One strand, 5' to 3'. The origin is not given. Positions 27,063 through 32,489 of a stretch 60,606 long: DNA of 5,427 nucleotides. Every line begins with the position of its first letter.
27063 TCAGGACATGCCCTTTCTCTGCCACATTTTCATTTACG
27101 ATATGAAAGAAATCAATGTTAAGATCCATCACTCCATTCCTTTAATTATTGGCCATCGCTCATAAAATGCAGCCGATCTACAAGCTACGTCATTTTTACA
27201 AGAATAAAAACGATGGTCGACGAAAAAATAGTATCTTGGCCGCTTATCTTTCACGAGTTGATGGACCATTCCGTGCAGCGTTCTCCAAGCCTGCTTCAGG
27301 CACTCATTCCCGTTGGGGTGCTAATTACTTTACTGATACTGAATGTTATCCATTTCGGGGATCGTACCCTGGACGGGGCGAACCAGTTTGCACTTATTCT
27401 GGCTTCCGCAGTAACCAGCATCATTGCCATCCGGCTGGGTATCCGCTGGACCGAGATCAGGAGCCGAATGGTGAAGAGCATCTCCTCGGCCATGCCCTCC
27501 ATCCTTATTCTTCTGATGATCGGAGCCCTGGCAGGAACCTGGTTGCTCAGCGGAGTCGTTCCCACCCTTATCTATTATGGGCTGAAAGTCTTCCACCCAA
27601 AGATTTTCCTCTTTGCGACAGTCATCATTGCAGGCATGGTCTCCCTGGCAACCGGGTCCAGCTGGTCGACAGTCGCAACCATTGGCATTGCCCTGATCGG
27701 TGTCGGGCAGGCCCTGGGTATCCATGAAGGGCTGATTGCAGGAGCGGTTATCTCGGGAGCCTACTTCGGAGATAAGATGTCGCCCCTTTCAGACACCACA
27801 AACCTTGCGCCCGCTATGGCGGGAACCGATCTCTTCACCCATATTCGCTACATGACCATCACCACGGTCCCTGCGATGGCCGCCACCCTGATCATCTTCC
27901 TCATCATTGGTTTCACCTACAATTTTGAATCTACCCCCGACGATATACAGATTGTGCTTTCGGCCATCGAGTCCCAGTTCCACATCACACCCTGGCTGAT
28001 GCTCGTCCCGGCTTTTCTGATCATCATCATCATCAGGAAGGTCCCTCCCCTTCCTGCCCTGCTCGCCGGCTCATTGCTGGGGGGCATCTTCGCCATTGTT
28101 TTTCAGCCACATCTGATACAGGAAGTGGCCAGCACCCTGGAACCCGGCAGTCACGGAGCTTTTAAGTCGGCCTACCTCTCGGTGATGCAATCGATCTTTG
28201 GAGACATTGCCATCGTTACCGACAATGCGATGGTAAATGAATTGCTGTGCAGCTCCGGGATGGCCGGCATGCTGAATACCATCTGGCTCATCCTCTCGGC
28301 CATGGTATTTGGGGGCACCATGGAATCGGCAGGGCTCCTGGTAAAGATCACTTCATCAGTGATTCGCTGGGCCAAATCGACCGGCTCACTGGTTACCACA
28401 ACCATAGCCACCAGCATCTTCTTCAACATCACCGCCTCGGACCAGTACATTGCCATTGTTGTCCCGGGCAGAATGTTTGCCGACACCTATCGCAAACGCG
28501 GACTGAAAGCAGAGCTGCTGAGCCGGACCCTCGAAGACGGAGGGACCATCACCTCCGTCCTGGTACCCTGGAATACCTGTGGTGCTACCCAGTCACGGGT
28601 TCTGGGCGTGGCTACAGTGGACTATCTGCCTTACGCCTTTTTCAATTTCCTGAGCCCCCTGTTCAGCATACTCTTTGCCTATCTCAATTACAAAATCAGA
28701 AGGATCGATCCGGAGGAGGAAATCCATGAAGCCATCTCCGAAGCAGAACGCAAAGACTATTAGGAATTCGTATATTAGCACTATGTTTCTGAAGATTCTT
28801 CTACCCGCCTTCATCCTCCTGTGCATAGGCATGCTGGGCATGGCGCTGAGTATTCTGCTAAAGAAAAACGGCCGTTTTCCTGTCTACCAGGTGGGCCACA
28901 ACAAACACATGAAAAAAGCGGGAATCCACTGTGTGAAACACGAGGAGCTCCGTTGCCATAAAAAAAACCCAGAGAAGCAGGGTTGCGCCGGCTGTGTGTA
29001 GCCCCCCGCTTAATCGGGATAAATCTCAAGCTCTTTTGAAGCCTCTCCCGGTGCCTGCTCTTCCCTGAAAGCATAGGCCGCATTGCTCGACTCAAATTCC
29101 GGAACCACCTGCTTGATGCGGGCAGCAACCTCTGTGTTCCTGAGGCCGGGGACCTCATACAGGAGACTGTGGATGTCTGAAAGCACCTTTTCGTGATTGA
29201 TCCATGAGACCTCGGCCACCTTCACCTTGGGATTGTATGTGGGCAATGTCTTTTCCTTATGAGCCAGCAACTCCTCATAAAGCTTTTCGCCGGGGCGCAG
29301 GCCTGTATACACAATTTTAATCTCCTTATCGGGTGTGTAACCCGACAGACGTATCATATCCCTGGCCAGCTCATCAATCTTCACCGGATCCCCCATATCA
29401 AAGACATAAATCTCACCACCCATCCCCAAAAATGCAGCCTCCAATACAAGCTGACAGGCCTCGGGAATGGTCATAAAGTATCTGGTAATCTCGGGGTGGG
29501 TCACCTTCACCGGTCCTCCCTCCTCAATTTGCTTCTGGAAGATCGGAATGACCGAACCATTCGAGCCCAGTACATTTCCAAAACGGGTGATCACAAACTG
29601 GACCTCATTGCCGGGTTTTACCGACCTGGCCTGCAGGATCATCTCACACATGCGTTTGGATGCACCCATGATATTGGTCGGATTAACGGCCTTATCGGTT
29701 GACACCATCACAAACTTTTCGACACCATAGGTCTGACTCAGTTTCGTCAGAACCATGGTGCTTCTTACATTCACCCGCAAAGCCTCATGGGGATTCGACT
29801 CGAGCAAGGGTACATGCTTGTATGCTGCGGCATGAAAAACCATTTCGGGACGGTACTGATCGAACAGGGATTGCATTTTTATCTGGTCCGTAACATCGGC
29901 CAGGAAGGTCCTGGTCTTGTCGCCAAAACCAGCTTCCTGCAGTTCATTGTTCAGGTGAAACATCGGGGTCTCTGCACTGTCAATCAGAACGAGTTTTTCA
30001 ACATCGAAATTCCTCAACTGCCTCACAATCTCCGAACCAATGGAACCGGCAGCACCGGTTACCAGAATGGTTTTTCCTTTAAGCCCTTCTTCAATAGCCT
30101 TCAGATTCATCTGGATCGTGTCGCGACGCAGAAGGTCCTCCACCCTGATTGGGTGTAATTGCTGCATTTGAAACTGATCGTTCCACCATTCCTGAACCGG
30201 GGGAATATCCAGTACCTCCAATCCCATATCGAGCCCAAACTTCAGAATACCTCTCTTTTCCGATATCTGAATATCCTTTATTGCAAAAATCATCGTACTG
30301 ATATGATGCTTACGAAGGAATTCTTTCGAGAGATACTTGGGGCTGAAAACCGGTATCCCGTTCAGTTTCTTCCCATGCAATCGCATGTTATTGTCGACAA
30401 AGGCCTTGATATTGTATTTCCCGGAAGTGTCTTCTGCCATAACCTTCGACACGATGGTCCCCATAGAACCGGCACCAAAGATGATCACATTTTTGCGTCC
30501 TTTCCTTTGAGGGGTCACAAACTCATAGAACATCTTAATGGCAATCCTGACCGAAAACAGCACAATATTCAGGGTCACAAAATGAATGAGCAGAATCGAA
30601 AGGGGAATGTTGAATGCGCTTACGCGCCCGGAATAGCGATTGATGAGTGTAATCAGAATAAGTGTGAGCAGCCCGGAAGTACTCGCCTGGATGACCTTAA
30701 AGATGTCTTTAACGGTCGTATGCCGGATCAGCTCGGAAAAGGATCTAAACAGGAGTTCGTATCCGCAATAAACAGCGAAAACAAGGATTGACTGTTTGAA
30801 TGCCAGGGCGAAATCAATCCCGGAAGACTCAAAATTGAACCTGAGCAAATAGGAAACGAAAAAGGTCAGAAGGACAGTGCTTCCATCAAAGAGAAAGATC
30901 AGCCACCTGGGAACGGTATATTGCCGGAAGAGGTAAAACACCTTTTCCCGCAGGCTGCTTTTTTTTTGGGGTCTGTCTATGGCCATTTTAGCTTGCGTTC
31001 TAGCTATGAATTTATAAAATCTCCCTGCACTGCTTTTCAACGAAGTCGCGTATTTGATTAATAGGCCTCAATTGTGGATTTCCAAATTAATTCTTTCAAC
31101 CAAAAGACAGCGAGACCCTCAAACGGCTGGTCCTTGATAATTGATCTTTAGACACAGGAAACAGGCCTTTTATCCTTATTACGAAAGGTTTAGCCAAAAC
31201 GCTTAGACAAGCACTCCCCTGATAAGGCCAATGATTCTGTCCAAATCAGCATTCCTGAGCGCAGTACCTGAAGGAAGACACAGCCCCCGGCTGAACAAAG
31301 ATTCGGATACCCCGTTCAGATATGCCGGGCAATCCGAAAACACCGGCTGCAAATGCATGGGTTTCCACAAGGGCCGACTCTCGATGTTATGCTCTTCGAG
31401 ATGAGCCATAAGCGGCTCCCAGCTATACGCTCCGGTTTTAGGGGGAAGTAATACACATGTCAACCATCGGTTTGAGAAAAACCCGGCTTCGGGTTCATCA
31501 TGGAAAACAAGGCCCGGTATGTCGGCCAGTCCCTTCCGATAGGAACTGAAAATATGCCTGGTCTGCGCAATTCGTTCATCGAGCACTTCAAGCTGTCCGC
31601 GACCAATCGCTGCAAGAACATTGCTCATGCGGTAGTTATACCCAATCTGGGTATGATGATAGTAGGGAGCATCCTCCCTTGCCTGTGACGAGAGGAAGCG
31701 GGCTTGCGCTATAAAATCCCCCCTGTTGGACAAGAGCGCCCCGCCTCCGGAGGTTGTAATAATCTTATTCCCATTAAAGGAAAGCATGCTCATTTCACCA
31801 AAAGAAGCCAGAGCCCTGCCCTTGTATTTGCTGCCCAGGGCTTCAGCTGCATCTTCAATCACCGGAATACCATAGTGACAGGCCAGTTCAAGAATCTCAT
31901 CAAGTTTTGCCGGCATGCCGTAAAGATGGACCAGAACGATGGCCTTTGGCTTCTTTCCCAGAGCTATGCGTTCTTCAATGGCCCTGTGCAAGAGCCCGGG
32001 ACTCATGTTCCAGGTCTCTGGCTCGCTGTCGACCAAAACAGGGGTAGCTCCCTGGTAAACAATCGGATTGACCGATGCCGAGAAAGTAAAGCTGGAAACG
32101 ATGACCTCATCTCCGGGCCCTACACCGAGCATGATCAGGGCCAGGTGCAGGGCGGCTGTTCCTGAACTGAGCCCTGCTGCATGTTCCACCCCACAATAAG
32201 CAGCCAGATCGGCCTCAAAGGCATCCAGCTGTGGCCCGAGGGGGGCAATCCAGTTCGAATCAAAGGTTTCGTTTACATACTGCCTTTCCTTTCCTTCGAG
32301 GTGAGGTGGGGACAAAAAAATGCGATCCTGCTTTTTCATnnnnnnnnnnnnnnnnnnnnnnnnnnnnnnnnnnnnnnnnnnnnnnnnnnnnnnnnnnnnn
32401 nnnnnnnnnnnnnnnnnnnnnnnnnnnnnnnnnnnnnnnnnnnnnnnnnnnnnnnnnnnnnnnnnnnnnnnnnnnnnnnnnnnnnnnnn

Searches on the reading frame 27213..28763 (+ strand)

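Call 33: search_protein_families(library=ncbifam, proteins=[window:27213-28763:+], max_evalue=0.001)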
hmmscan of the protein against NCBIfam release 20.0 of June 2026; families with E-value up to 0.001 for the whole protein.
window:27213-28763:+ (516 aa): 3 families
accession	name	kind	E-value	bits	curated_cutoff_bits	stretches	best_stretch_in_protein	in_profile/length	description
TIGR00931.1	antiport_nhaC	equivalog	3.5e-125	418.3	370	1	23-495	1-450/454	Na+/H+ antiporter NhaC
NF052307.1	ArgOrthExpArcD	equivalog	4.7e-100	335.6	650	1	19-495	12-465/469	arginine/ornithine antiporter ArcD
NF000013.1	tet_NaH_anti_35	exception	1.3e-05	24.6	750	1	60-235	158-334/369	tetracycline efflux Na+/H+ antiporter family transporter Tet(35)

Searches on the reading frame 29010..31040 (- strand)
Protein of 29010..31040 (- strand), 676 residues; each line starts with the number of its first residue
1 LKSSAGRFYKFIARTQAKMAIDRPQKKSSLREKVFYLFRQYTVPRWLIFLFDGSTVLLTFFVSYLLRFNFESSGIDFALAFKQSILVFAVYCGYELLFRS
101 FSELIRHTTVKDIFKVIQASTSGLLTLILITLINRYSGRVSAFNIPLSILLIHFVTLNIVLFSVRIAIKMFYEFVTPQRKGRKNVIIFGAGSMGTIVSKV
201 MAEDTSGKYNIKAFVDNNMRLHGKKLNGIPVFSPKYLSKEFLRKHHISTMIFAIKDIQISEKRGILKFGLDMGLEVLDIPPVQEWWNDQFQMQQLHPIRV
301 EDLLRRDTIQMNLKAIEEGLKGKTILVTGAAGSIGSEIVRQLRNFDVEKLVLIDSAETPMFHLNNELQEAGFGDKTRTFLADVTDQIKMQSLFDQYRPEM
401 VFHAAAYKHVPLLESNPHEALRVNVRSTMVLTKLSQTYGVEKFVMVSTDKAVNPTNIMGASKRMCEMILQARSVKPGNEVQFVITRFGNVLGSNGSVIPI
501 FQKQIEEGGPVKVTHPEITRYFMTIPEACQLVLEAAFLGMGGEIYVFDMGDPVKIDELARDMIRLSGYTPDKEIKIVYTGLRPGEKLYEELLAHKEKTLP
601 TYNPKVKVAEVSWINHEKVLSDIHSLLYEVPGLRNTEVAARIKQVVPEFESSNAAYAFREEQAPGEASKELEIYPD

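Call 14: search_protein_families(library=pfam, proteins=[window:29010-31040:-], max_evalue=0.001)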
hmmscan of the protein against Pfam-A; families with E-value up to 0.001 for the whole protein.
window:29010-31040:- (676 aa): 10 families
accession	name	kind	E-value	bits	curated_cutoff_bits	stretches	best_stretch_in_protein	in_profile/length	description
PF02719.21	Polysacc_synt_2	-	4.5e-111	371.2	20.2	1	325-608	1-290/293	Polysaccharide biosynthesis protein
PF01370.27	Epimerase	-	8.8e-24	84.7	20.9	1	325-515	1-203/240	NAD dependent epimerase/dehydratase family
PF04321.23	RmlD_sub_bind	-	1.6e-17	64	27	1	324-514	2-176/287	RmlD substrate binding domain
PF16363.11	GDP_Man_Dehyd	-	3.3e-15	56.8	27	1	326-449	1-130/332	GDP-mannose 4,6 dehydratase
PF01073.25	3Beta_HSD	-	5.6e-09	35.9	22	1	326-454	1-122/280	3-beta hydroxysteroid dehydrogenase/isomerase family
PF08659.16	KR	-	1.5e-07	32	22.6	1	324-447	2-135/180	KR domain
PF00106.31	adh_short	-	4.9e-07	29.9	26.6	1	323-398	1-73/195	short chain dehydrogenase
PF17836.7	PglD_N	-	7.1e-05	23.7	23.4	1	184-257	1-68/78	PglD N-terminal domain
PF07993.18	NAD_binding_4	-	7.2e-05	22.5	20.1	0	327-457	1-145/258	Male sterility protein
PF02254.24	TrkA_N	-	0.00032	21.4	23.8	0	327-377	3-51/116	TrkA-N domain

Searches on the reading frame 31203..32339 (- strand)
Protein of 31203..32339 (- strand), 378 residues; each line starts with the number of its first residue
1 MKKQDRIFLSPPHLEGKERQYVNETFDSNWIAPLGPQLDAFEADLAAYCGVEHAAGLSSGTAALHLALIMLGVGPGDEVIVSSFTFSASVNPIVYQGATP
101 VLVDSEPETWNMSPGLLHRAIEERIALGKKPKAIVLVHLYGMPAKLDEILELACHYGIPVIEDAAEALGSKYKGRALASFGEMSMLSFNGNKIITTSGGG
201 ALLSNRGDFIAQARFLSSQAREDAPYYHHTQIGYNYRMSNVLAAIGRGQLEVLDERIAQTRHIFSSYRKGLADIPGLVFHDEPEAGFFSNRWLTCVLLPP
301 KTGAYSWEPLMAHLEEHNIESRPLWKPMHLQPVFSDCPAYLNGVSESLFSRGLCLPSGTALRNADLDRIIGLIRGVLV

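Call 14: search_protein_families(library=pfam, proteins=[window:31203-32339:-], max_evalue=0.001)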
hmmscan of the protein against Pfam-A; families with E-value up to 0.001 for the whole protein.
window:31203-32339:- (378 aa): 3 families
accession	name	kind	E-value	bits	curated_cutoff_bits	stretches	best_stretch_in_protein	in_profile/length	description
PF01041.23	DegT_DnrJ_EryC1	-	2.4e-100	336.7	19.8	1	15-373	4-359/360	DegT/DnrJ/EryC1/StrS aminotransferase family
PF00155.27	Aminotran_1_2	-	3.3e-07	30.3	19.7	1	38-162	44-184/361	Aminotransferase class I and II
PF01212.27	Beta_elim_lyase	-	6.9e-06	26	27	1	38-214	34-220/288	Beta-eliminating lyase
